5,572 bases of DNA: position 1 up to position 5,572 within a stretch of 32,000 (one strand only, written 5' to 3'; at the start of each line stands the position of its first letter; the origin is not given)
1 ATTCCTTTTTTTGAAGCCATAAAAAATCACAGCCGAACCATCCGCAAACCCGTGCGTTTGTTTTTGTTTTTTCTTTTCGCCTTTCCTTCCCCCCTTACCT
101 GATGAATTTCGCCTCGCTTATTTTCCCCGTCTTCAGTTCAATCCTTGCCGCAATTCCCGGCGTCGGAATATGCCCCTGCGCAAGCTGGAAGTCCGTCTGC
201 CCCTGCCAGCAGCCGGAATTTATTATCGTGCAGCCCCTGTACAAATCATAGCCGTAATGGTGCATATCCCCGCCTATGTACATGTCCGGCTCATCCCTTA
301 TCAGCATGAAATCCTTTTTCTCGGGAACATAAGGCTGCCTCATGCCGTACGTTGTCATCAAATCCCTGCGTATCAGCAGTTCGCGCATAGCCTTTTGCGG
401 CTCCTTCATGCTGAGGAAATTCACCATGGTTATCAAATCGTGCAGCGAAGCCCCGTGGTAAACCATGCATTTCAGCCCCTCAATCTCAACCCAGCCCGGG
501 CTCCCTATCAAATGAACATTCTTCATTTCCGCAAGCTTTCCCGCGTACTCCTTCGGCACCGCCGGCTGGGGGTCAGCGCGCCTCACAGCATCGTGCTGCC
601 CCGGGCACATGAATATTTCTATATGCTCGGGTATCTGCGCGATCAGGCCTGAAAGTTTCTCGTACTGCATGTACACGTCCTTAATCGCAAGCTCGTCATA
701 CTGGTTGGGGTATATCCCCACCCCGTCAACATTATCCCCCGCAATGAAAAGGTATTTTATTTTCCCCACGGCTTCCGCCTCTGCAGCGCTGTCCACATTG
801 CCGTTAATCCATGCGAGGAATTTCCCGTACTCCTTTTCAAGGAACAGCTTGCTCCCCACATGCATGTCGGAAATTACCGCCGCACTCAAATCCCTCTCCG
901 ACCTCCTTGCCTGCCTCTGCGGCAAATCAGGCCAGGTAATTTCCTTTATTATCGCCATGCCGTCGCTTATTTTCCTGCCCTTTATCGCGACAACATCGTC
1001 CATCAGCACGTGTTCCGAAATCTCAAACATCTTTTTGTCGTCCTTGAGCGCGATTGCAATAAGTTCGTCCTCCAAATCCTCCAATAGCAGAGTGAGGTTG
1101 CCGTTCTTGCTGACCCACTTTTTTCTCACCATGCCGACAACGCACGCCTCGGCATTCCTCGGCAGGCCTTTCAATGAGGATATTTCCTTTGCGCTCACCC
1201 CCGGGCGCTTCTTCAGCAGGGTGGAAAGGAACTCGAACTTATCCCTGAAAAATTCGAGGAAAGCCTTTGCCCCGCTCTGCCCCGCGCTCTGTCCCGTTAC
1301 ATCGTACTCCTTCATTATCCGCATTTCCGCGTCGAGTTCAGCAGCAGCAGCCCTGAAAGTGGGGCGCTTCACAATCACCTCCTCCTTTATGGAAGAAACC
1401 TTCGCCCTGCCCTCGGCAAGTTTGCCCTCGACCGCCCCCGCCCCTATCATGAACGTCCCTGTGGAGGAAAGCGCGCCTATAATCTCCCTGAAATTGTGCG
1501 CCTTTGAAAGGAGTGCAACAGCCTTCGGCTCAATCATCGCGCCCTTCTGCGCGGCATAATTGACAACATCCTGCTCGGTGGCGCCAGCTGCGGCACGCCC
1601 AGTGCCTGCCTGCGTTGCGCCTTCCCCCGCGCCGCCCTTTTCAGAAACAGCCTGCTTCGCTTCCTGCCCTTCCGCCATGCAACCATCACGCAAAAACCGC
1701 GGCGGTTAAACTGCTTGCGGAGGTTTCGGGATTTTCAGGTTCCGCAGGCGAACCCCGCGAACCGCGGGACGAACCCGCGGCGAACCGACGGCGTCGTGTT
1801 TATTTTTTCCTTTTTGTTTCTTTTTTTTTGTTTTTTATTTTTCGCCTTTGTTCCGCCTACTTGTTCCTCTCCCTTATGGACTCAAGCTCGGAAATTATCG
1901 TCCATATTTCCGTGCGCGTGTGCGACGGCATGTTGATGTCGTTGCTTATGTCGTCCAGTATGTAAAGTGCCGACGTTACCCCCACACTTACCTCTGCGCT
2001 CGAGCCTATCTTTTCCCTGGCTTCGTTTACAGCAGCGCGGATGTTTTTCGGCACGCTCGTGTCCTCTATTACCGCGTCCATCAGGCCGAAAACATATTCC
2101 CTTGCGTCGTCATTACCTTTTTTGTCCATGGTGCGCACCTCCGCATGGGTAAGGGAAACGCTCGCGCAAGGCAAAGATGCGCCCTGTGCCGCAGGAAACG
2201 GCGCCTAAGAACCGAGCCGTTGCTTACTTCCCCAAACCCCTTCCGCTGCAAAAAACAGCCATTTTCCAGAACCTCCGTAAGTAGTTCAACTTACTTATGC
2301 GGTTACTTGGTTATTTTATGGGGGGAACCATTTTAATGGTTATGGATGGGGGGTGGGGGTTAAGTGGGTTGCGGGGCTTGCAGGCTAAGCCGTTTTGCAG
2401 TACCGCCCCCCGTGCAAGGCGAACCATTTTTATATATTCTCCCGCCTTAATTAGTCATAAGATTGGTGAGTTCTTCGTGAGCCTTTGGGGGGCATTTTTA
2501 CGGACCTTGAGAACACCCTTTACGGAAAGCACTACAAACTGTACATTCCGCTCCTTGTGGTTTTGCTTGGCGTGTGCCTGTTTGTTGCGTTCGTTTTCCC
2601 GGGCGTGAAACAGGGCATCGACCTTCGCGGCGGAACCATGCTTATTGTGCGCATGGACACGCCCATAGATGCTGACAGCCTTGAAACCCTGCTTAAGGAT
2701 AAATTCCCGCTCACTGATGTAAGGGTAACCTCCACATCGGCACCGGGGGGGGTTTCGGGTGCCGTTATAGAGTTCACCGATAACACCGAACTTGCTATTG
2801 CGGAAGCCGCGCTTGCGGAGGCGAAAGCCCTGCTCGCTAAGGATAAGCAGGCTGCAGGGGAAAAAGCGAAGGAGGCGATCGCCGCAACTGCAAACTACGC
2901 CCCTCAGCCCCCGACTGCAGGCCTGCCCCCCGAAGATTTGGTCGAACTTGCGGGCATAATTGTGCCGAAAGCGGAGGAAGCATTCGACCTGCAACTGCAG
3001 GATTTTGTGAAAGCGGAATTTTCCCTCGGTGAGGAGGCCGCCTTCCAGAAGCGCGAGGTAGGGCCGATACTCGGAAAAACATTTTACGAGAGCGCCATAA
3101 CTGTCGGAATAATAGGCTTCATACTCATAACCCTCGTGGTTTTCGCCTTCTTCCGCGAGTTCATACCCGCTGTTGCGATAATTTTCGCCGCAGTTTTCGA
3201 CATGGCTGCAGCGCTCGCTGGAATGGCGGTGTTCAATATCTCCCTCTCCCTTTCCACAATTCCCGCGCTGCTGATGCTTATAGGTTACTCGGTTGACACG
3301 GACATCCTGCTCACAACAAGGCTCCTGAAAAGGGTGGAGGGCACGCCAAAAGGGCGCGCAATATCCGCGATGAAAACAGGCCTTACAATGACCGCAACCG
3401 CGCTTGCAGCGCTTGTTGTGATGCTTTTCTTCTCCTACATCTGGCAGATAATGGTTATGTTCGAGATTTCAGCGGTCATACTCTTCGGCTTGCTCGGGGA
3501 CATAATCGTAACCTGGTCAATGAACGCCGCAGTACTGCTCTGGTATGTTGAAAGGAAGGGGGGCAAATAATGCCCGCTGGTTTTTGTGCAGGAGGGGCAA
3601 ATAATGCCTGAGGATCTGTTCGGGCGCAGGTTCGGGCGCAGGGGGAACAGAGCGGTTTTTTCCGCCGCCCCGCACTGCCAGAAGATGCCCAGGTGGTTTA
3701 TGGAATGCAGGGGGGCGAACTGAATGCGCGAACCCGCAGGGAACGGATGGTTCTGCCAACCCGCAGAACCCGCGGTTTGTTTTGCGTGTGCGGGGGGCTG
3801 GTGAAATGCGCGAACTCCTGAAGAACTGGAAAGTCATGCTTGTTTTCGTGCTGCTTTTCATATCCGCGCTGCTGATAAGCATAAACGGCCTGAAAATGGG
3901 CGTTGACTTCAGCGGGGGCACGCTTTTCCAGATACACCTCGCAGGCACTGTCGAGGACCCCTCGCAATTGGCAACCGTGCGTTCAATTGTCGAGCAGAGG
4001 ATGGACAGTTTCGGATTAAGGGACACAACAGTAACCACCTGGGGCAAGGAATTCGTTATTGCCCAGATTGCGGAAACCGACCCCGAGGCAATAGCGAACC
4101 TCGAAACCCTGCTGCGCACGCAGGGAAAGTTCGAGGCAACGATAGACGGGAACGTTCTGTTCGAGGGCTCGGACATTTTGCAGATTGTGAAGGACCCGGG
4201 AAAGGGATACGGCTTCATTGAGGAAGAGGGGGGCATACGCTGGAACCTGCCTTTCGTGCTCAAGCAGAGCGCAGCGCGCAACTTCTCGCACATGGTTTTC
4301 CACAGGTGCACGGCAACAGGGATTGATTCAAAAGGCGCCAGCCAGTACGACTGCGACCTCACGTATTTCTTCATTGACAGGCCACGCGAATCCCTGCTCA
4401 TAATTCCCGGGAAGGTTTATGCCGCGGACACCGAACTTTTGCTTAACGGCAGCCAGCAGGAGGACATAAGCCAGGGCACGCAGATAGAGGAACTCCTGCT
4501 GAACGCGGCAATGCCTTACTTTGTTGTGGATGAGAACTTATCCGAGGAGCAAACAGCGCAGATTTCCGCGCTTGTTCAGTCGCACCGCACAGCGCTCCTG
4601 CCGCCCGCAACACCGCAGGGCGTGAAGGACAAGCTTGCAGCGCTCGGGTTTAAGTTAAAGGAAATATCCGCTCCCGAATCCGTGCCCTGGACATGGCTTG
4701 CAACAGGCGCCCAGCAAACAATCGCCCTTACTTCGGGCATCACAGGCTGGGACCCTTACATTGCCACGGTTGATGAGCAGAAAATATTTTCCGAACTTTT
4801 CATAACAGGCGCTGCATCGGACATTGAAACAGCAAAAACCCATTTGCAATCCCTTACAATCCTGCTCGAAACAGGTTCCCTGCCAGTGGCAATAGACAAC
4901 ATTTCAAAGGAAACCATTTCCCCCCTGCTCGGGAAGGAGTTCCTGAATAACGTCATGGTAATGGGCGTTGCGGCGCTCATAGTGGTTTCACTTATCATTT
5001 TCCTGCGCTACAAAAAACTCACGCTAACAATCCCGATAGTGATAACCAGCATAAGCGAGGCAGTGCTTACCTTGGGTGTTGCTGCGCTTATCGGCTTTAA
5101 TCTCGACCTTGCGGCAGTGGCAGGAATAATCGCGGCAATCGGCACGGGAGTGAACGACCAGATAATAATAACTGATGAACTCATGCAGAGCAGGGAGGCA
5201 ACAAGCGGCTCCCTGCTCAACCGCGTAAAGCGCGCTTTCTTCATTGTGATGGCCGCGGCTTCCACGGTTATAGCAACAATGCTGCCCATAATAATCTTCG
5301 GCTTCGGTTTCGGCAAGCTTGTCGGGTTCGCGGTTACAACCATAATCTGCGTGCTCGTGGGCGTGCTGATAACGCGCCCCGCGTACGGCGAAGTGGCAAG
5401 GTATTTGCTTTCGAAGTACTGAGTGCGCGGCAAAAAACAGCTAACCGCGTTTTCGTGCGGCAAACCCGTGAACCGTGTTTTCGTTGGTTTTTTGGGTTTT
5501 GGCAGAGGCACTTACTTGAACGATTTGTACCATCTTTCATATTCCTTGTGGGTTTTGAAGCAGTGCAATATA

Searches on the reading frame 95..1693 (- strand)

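Call 20: search_protein_families(library=pfam, proteins=[window:95-1693:-], max_evalue=0.001)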
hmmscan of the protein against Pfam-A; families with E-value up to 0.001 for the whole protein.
window:95-1693:- (532 aa): 2 families
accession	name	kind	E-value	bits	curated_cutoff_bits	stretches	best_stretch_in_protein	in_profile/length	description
PF04042.21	DNA_pol_E_B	-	3.8e-09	36.7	29.1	1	336-479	58-207/210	DNA polymerase alpha/epsilon subunit B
PF00149.33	Metallophos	-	8.3e-08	33.3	21.5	1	272-480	4-191/191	Calcineurin-like phosphoesterase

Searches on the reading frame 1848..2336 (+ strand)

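Call 54: search_protein_families(library=pfam, proteins=[window:1848-2336:+], max_evalue=0.01)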
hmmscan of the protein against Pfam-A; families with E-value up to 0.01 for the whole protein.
window:1848-2336:+ (162 aa): 0 families

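Call 74: search_protein_families(library=pfam, proteins=[window:1848-2336:+], max_evalue=1)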
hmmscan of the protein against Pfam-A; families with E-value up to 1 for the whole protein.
window:1848-2336:+ (162 aa): 1 family
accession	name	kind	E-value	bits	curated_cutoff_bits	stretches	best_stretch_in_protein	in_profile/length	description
PF07496.21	zf-CW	-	0.13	12.8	27.5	1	110-138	4-33/47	CW-type Zinc Finger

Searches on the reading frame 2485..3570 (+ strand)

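Call 20: search_protein_families(library=pfam, proteins=[window:2485-3570:+], max_evalue=0.001)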
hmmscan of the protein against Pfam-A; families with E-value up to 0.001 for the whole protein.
window:2485-3570:+ (361 aa): 2 families
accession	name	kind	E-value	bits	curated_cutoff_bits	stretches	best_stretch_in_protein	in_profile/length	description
PF02355.23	SecD_SecF_C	-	4.3e-26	91.9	20.5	1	186-356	15-188/189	Protein export membrane protein SecD/SecF, C-terminal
PF07549.19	Sec_GG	-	3.6e-06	26.8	20.3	1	34-60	1-27/28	SecD/SecF GG Motif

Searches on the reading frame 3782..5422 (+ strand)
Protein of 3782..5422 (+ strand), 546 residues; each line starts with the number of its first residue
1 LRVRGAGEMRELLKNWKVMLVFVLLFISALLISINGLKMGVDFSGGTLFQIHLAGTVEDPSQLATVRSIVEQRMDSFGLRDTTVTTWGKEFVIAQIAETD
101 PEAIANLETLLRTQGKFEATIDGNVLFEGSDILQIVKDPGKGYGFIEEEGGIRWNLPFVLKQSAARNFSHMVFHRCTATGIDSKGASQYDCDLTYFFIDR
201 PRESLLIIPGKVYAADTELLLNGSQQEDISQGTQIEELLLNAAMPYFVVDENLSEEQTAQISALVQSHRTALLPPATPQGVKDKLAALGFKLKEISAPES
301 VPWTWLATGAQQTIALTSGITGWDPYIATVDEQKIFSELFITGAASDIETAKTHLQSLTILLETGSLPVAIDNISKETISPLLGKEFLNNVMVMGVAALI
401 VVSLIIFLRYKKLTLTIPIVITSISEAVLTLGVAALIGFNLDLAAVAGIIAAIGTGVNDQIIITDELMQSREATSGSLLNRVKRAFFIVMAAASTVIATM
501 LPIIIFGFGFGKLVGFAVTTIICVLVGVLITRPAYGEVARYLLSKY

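Call 20: search_protein_families(library=pfam, proteins=[window:3782-5422:+], max_evalue=0.001)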
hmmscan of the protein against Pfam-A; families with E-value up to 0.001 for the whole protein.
window:3782-5422:+ (546 aa): 2 families
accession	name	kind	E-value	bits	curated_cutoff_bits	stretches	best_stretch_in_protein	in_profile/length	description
PF02355.23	SecD_SecF_C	-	3.4e-16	59.7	20.5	1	370-529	12-173/189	Protein export membrane protein SecD/SecF, C-terminal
PF07549.19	Sec_GG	-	2e-05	24.4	20.3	1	31-53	2-24/28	SecD/SecF GG Motif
